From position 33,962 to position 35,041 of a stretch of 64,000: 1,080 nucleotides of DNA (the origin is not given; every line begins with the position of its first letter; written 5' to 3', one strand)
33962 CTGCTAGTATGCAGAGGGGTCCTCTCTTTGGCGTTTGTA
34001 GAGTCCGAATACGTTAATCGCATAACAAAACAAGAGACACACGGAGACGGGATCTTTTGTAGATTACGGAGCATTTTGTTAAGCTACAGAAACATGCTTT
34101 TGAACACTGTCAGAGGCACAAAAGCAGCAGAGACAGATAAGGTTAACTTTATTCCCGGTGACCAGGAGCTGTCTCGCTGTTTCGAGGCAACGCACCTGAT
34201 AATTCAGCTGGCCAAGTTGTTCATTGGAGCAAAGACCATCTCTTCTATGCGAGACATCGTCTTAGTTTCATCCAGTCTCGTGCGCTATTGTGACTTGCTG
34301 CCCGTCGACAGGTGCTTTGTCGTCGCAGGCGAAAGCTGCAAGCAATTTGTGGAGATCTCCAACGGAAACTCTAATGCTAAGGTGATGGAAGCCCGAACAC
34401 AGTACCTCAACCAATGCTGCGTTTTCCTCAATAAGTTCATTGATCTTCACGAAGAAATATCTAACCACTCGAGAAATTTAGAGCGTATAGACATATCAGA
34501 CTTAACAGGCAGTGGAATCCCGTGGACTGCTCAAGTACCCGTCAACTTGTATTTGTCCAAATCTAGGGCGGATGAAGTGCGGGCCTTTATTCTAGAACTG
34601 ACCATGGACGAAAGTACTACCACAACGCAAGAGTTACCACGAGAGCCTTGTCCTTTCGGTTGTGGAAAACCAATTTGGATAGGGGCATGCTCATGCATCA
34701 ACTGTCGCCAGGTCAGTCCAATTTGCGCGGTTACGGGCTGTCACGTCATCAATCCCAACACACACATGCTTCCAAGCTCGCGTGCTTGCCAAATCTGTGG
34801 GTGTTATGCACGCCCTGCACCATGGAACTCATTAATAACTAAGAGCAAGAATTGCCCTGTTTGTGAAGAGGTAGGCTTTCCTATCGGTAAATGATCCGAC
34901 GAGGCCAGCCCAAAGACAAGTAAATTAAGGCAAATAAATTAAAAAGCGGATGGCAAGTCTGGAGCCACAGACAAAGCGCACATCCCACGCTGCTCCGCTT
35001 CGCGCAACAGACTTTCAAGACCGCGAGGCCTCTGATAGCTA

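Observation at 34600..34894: IFT172 ortholog carries a Cys-rich, zinc-finger-like C-terminal module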

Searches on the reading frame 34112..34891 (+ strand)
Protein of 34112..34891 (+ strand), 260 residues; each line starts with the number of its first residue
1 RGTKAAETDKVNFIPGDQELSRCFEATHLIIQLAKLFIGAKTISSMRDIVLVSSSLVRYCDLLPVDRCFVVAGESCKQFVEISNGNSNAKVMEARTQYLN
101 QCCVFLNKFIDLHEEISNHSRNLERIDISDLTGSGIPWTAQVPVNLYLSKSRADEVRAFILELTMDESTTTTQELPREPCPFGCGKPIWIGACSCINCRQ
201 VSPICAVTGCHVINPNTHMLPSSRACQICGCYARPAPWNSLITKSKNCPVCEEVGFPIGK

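Call 10: find_homologous_proteins(query=window:34112-34891:+, max_evalue=0.001)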
Query window:34112-34891:+ (260 aa): 2 proteins with E <= 0.001 among 168 candidates.
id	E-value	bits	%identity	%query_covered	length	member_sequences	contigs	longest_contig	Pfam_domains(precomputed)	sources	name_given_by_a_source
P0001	8.5e-176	601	100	100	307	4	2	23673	-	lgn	-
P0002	3.3e-60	222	46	80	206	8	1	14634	-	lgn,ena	-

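Call 16: find_encoding_contigs(protein=P0002, flank=10000, max_places=3)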
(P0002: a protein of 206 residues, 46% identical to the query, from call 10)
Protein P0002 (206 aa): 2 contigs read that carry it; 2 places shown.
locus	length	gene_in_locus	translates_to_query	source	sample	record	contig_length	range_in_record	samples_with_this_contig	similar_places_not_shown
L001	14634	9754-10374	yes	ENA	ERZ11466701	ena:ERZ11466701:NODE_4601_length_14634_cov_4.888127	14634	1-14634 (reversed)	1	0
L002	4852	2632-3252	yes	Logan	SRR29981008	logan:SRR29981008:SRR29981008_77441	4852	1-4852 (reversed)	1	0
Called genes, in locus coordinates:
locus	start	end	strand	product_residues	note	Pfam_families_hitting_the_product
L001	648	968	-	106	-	PF00112:Peptidase_C1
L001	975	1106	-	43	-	-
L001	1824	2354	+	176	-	-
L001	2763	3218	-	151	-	-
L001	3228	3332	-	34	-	-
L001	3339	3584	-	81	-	-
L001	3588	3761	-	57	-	-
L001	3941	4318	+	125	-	-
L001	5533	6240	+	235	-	-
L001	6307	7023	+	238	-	-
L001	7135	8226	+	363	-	PF07719:TPR_2 (faint), PF12895:ANAPC3 (faint), PF23774:TPR_GEMI5 (faint), PF24762:TPR_IF140-IFT172 (faint), PF13432:TPR_16 (faint)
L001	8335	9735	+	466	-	PF23774:TPR_GEMI5 (faint)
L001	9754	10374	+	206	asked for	-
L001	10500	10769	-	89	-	PF01158:Ribosomal_L36e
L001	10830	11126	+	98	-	PF00328:His_Phos_2 (weak)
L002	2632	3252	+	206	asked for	-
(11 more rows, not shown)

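Call 17: search_protein_representatives(protein=window:34112-34891:+)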
Query: 260 residues. Proteins with E-value up to 0.001 (for the whole library): 165; up to 1e-10: 49; up to 1e-30: 1. The best 150 are listed.
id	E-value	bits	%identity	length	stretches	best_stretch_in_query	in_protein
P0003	1.4e-107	375.7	60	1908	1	1-260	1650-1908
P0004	5.3e-17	78.8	34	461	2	100-252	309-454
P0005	6.3e-17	78.5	37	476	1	51-257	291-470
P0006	2.5e-16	76.6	37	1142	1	56-252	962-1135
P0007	2.9e-16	76.4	35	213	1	26-251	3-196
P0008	7.5e-16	75.0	34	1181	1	18-253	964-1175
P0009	4.6e-15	72.4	34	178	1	90-253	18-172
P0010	8.4e-15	71.6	31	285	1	38-249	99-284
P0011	2.1e-14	70.3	33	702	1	43-256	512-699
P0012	2.2e-14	70.2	34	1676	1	14-252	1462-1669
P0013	4.1e-14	69.3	32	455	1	95-256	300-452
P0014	6.2e-14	68.7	34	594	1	51-253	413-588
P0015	8.6e-14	68.3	35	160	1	102-257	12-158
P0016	1.3e-13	67.7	34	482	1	52-256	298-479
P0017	3.4e-13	66.3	34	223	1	50-251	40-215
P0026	1.4e-12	64.3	32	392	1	19-212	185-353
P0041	2.1e-11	60.4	34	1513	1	41-252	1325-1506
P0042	2.8e-11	60.0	34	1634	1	48-253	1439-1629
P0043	3.3e-11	59.8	32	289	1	97-258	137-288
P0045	5.3e-11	59.1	32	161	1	102-258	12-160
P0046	5.9e-11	59.0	34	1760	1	49-252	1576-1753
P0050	7.4e-11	58.6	33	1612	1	53-254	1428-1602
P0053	1.7e-10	57.5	32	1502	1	26-254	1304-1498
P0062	1.8e-09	54.1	34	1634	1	46-253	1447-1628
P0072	1.9e-08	50.7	33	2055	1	126-255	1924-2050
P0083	1.3e-07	48.0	30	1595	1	20-253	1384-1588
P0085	1.7e-07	47.7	33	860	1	39-253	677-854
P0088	2.4e-07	47.1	30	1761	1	50-251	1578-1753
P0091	4.2e-07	46.4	32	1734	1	20-217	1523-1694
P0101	2.1e-06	44.1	33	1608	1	54-253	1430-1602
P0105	3.6e-06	43.3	34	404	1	48-212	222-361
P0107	5.4e-06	42.7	29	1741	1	10-169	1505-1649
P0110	7.2e-06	42.3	28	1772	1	11-253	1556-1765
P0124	3.2e-05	40.1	30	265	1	52-249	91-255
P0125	4.3e-05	39.7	30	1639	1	28-224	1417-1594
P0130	5.2e-05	39.5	29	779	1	40-253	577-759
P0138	1.4e-04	38.1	29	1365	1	18-218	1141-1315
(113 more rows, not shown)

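Call 18: predict_structure(protein=window:34112-34891:+)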
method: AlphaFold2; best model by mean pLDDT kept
length: 260 residues; sequences in the alignment: 1
mean_pLDDT: 36.7   pTM: 0.29
mean pLDDT of the five models: 36.7, 32.5, 31.3, 30.6, 29.3
residues with pLDDT >= 90: 0; 70-90: 0; 50-70: 41; < 50: 219
segments of 3 or more residues with pLDDT < 50: 1-48, 52-56, 94-102, 109-260
pLDDT, mean of each block of 10 residues (from residue 1): 31 33 36 32 40 50 53 55 61 50 50 40 32 33 28 28 30 29 27 29 29 28 29 30 35 36
secondary structure, 60 per line:
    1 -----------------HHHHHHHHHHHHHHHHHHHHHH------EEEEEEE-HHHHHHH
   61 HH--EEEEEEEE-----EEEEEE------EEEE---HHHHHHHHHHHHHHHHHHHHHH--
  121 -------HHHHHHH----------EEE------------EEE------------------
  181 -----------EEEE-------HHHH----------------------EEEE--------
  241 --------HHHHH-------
elements in order: H18-39 E46-52 H54-62 E65-72 E78-83 E90-93 H97-118 H128-134 E145-147 E160-162 E192-195 H203-206 E229-232 H249-253

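Call 32: search_protein_families(library=pfam, proteins=[P0045, P0046, P0003, P0130], max_evalue=10)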
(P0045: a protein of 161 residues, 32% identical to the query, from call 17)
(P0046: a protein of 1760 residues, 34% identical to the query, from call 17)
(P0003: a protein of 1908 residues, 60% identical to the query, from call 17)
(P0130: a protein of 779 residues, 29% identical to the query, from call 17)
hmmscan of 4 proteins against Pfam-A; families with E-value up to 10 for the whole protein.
P0045 (161 aa): 11 families
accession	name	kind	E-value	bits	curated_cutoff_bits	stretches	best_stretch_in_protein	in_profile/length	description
PF23145.1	Zf_2nd_IFT121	-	9.1e-07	28.9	25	1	111-156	3-43/45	IFT121, second zinc finger domain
PF20120.5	DUF6510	-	0.0093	16.3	26.4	1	119-155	20-59/86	Family of unknown function (DUF6510)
PF12773.13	DZR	-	0.035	14.7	27.3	1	87-141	1-39/45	Double zinc ribbon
PF01155.25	HypA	-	0.035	14.6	28.9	2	121-158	66-97/112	Hydrogenase/urease nickel incorporation, metallochaperone, hypA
PF14537.11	Cytochrom_c3_2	-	0.14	13.1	25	1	123-155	4-34/79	Cytochrome c3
PF18912.6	DZR_2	-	0.15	12.4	27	1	81-131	5-55/56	Double zinc ribbon domain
PF17032.10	Zn_ribbon_15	-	0.21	12.8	28.9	1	84-105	52-73/73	zinc-ribbon family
PF10080.14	FtrD-like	-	0.43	11.2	26.3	1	78-106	28-59/101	Membrane iron-sulfur containing protein FtrD-like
PF23137.1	HVO_0758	-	0.83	10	27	1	124-155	19-50/55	HVO_0758 mu-protein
PF24844.1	PolC_DP2_central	-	1.8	7.8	24.3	1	76-106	326-355/372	DNA polymerase II large subunit DP2, central domain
PF13248.11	Zn_ribbon_3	-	2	8.5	27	1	85-106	3-24/26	zinc-ribbon domain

P0046 (1760 aa): 40 families (the best 25 are shown)
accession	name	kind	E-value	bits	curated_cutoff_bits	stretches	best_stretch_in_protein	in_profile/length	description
PF25174.1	Beta-prop_THOC3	-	6.2e-28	98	305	4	62-181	5-122/272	THOC3 beta-propeller domain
PF24762.1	TPR_IF140-IFT172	-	6.7e-23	81.5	26.8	4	966-1245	161-438/486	IF140/IFT172 TPR domain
PF23774.1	TPR_GEMI5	-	2.7e-21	76.5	33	7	923-1018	77-174/209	GEMI5 TPR domain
PF25295.1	TPR_IFT122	-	5.1e-21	75.7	75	5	624-847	25-240/381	IFT122, TPR domain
PF24807.1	WD40_CDC20-Fz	-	2.4e-18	66.9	200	3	74-222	23-165/292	CDC20/Fizzy WD40 domain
PF23414.1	Beta-prop_EML_2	-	4.4e-16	59.5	90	2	56-113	78-132/266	Echinoderm microtubule-associated protein second beta-propeller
PF24817.1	WD40_WDHD1_1st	-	4.7e-14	52.7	109.9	1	15-300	9-282/291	WDHD1 first WD40 domain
PF24814.1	WD40_Prp19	-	9.3e-13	48.3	320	2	12-115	178-270/281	Prp19 WD40 domain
PF25173.1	Beta-prop_WDR3_1st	-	8.5e-12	45.6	154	2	97-222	21-143/184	WDR3 first beta-propeller domain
PF23878.1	TPR_ELP1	-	2.4e-11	44.7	28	4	829-962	32-163/164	ELP1 TPR domain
PF00400.38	WD40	-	2.9e-11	43.8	27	3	62-86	14-38/39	WD domain, G-beta repeat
PF23387.2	TPR_IFT80_172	-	4.5e-11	43.2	25.6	2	628-759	1-119/147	IFT80/172/WDR35/WDR19 TPR domain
PF23389.1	Beta-prop_WDR19_1st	-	1.9e-10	40.7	27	2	17-139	3-114/325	WDR19 first beta-propeller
PF12894.13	ANAPC4_WD40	-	3.6e-10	40.4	22.9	2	58-113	37-88/91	Anaphase-promoting complex subunit 4 WD40 domain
PF23756.1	Beta-prop_HPS5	-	2.9e-09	37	34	2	61-151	61-152/328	HPS5 beta propeller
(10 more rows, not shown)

P0003 (1908 aa): 19 families
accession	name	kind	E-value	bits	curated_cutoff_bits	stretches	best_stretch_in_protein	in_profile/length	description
PF23774.1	TPR_GEMI5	-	4.8e-18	65.9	33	3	940-1015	98-176/209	GEMI5 TPR domain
PF25295.1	TPR_IFT122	-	6.4e-11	42.5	75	3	739-1004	27-280/381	IFT122, TPR domain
PF23878.1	TPR_ELP1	-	1.3e-07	32.5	28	2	858-957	66-162/164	ELP1 TPR domain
PF25170.1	TPR_WDR35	-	3.3e-06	27.3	27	1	1127-1150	18-41/68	WD repeat-containing protein 35, TPR repeats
PF24762.1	TPR_IF140-IFT172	-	2.7e-05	23.4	26.8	2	973-1052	173-252/486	IF140/IFT172 TPR domain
PF00637.26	Clathrin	-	6.3e-05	23.2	29.6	2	1329-1376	77-124/143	Region in Clathrin and VPS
PF23414.1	Beta-prop_EML_2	-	0.00012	22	90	1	18-123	41-135/266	Echinoderm microtubule-associated protein second beta-propeller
PF23387.2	TPR_IFT80_172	-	0.00034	20.9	25.6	1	1335-1375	54-94/147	IFT80/172/WDR35/WDR19 TPR domain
PF00400.38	WD40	-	0.0076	17.2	27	1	70-93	15-38/39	WD domain, G-beta repeat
PF05131.20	Pep3_Vps18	-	0.013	15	23.1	1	114-149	103-138/353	Pep3/Vps18/deep orange beta-propeller domain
PF24817.1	WD40_WDHD1_1st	-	0.024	14.2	109.9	1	17-124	179-277/291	WDHD1 first WD40 domain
PF14559.12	TPR_19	-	0.06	14.1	25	1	1006-1050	1-50/68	Tetratricopeptide repeat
PF23748.1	Beta-prop_LRRK2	-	0.069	12.6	26.9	1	110-145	102-138/359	LRRK2 beta propeller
PF23953.1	TPR_COPA_B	-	0.11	12.7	33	0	726-769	61-104/181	COPA/B TPR domain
PF00515.34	TPR_1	-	0.21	11.9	27.8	1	980-998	11-29/34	Tetratricopeptide repeat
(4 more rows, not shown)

P0130 (779 aa): 16 families
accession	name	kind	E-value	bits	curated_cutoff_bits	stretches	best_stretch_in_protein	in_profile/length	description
PF24762.1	TPR_IF140-IFT172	-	9.8e-17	61.2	26.8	4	60-249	226-422/486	IF140/IFT172 TPR domain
PF25295.1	TPR_IFT122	-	1.1e-16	61.5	75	3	60-264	75-280/381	IFT122, TPR domain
PF23774.1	TPR_GEMI5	-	7.3e-13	49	33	5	39-128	50-141/209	GEMI5 TPR domain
PF23878.1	TPR_ELP1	-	8.8e-08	33.1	28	3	181-223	65-107/164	ELP1 TPR domain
PF00637.26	Clathrin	-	4.1e-07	30.3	29.6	4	181-232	79-131/143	Region in Clathrin and VPS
PF12895.13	ANAPC3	-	9.2e-07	29.5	27.2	2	207-255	32-81/82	Anaphase-promoting complex, cyclosome, subunit 3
PF23387.2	TPR_IFT80_172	-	0.0043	17.3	25.6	2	170-254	39-122/147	IFT80/172/WDR35/WDR19 TPR domain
PF07719.23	TPR_2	-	0.006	17.1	27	2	307-332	2-27/34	Tetratricopeptide repeat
PF13432.12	TPR_16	-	0.012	16.5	32.7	1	218-259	21-60/65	Tetratricopeptide repeat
PF13428.12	TPR_14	-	0.035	15.2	23.5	0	2-25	2-25/44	Tetratricopeptide repeat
PF01535.26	PPR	-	0.051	14.3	25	0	13-24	12-23/31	PPR repeat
PF13424.12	TPR_12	-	0.084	13.5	30.1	1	223-256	36-71/77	Tetratricopeptide repeat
PF00515.34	TPR_1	-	0.18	12.1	27.8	0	316-332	11-27/34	Tetratricopeptide repeat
PF06920.19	DHR-2_Lobe_A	-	0.31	11.8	26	1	388-421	99-132/154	DHR-2, Lobe A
PF14559.12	TPR_19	-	0.65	10.8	25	1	223-260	16-55/68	Tetratricopeptide repeat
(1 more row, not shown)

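Call 36: list_cluster_members(proteins=[P0041, P0042, P0050, P0053, P0062, P0072, P0083, P0088, P0101, P0110])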
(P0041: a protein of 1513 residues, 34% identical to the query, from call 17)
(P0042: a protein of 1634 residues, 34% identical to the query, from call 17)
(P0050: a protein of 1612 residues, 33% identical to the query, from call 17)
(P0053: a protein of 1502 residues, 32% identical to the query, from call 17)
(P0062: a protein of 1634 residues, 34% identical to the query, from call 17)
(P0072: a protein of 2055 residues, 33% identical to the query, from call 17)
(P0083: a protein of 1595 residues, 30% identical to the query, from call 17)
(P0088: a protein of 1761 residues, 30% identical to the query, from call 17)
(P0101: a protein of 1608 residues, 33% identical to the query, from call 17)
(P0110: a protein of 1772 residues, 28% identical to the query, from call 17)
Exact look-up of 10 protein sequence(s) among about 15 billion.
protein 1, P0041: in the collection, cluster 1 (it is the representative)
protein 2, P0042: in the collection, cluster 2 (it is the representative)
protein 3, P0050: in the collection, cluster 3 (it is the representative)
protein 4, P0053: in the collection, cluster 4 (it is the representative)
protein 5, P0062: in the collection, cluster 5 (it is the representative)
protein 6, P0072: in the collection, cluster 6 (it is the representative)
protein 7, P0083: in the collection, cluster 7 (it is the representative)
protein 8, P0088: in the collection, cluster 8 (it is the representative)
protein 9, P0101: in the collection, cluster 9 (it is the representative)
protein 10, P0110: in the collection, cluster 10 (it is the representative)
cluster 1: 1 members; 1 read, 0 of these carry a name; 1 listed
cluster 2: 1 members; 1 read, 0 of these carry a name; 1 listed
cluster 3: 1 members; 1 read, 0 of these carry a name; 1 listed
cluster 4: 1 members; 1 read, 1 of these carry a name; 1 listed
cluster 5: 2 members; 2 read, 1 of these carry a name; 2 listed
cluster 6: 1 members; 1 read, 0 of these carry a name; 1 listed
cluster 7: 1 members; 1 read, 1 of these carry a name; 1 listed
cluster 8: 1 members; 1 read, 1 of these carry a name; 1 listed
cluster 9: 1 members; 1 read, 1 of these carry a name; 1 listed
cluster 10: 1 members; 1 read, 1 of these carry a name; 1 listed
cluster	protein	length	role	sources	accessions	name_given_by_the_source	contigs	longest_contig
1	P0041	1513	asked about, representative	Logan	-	-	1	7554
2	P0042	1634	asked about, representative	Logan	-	-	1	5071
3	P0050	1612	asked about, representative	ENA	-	-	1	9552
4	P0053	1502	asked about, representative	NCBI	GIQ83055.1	hypothetical protein KIPB_004303, partial [Kipferlia bialata]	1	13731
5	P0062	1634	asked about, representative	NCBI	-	-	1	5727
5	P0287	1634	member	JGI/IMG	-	intraflagellar transport protein 172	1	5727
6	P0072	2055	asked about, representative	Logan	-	-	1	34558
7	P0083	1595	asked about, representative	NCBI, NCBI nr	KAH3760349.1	intraflagellar transport protein [Pelomyxa schiedti]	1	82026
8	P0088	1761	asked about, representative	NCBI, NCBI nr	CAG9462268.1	unnamed protein product [Pedinophyceae sp. YPF-701]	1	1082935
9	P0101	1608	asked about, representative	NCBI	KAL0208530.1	hypothetical protein P9112_011117 [Eukaryota sp. TZLM1-RC]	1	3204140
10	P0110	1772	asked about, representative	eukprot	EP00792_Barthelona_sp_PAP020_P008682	TRINITY_DN3240_c0_g1_i1.p1 TRINITY_DN3240_c0_g1~~TRINITY_DN3240_c0_g1_i1.p1 ORF ...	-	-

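Call 42: list_cluster_members(proteins=[P0085, P0105, P0124, P0026, P0043, P0091, P0107, P0125, P0138, P0130])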
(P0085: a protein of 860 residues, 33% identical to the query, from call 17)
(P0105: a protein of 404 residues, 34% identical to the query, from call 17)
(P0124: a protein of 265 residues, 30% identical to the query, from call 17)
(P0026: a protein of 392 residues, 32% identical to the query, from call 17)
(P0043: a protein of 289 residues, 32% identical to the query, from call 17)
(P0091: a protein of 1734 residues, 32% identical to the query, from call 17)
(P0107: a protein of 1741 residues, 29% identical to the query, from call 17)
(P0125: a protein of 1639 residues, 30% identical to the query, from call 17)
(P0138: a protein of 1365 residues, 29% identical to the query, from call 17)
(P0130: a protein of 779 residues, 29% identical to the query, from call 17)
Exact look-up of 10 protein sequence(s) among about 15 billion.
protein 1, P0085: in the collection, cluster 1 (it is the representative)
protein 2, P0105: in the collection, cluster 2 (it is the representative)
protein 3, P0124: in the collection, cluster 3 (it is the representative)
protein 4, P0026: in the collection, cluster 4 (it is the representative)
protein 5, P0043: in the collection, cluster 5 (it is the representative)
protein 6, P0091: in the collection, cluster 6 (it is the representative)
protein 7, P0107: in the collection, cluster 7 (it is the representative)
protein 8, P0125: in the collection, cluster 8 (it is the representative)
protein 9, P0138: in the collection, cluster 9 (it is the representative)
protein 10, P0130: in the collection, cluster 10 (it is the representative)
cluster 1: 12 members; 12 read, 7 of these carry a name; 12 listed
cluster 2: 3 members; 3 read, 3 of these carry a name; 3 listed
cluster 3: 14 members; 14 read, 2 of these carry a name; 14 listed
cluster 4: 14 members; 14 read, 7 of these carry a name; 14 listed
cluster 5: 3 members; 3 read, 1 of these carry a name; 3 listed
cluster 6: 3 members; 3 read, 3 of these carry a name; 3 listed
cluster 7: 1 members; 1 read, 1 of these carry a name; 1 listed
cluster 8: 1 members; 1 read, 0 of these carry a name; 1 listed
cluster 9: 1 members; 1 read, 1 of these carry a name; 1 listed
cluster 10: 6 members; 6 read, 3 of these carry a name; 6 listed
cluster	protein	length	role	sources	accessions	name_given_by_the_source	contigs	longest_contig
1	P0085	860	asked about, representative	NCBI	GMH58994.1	hypothetical protein TrRE_jg3276, partial [Triparma retinervis]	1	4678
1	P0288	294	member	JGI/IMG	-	intraflagellar transport protein 172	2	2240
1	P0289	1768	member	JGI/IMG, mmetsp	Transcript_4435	Transcript_4435/g.8947 ORF Transcript_4435/g.8947 Transcript_4435/m.8947 type:complete ...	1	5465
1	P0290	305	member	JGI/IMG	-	intraflagellar transport protein 172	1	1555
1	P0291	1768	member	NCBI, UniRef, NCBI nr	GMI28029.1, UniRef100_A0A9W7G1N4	hypothetical protein TrCOL_g8150 [Triparma columacea] | Intraflagellar transport protein 172 n=1 Tax=Triparma columacea TaxID=722753 ...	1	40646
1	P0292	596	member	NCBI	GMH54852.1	hypothetical protein TrRE_jg697, partial [Triparma retinervis]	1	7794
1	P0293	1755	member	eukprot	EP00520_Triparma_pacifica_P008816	CAMPEP_0118640008 /NCGR_PEP_ID=MMETSP0785-20121206/4526_1 /TAXON_ID=91992 ...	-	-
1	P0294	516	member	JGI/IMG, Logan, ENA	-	-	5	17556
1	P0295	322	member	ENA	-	-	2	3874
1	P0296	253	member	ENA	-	-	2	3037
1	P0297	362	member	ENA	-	-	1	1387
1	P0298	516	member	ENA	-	-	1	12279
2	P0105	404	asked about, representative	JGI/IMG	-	intraflagellar transport protein 172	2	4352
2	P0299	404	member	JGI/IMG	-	intraflagellar transport protein 172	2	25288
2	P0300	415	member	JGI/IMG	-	intraflagellar transport protein 172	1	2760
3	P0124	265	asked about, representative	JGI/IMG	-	-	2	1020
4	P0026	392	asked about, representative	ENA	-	-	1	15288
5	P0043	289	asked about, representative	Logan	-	-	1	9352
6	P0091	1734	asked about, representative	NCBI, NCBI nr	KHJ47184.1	WD domain, G-beta repeat protein [Trichuris suis]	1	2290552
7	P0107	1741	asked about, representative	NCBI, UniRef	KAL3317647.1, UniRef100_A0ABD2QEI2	hypothetical protein Ciccas_003697 [Cichlidogyrus casuarinus] | IFT80 second beta-propeller domain-containing protein n=1 Tax=Cichlidogyrus casuarinus ...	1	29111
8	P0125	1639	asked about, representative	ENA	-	-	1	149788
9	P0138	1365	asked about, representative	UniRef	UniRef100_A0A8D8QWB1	Intraflagellar transport protein 172 homolog n=1 Tax=Cacopsylla melanoneura TaxID=428564 ...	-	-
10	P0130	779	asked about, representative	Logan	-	-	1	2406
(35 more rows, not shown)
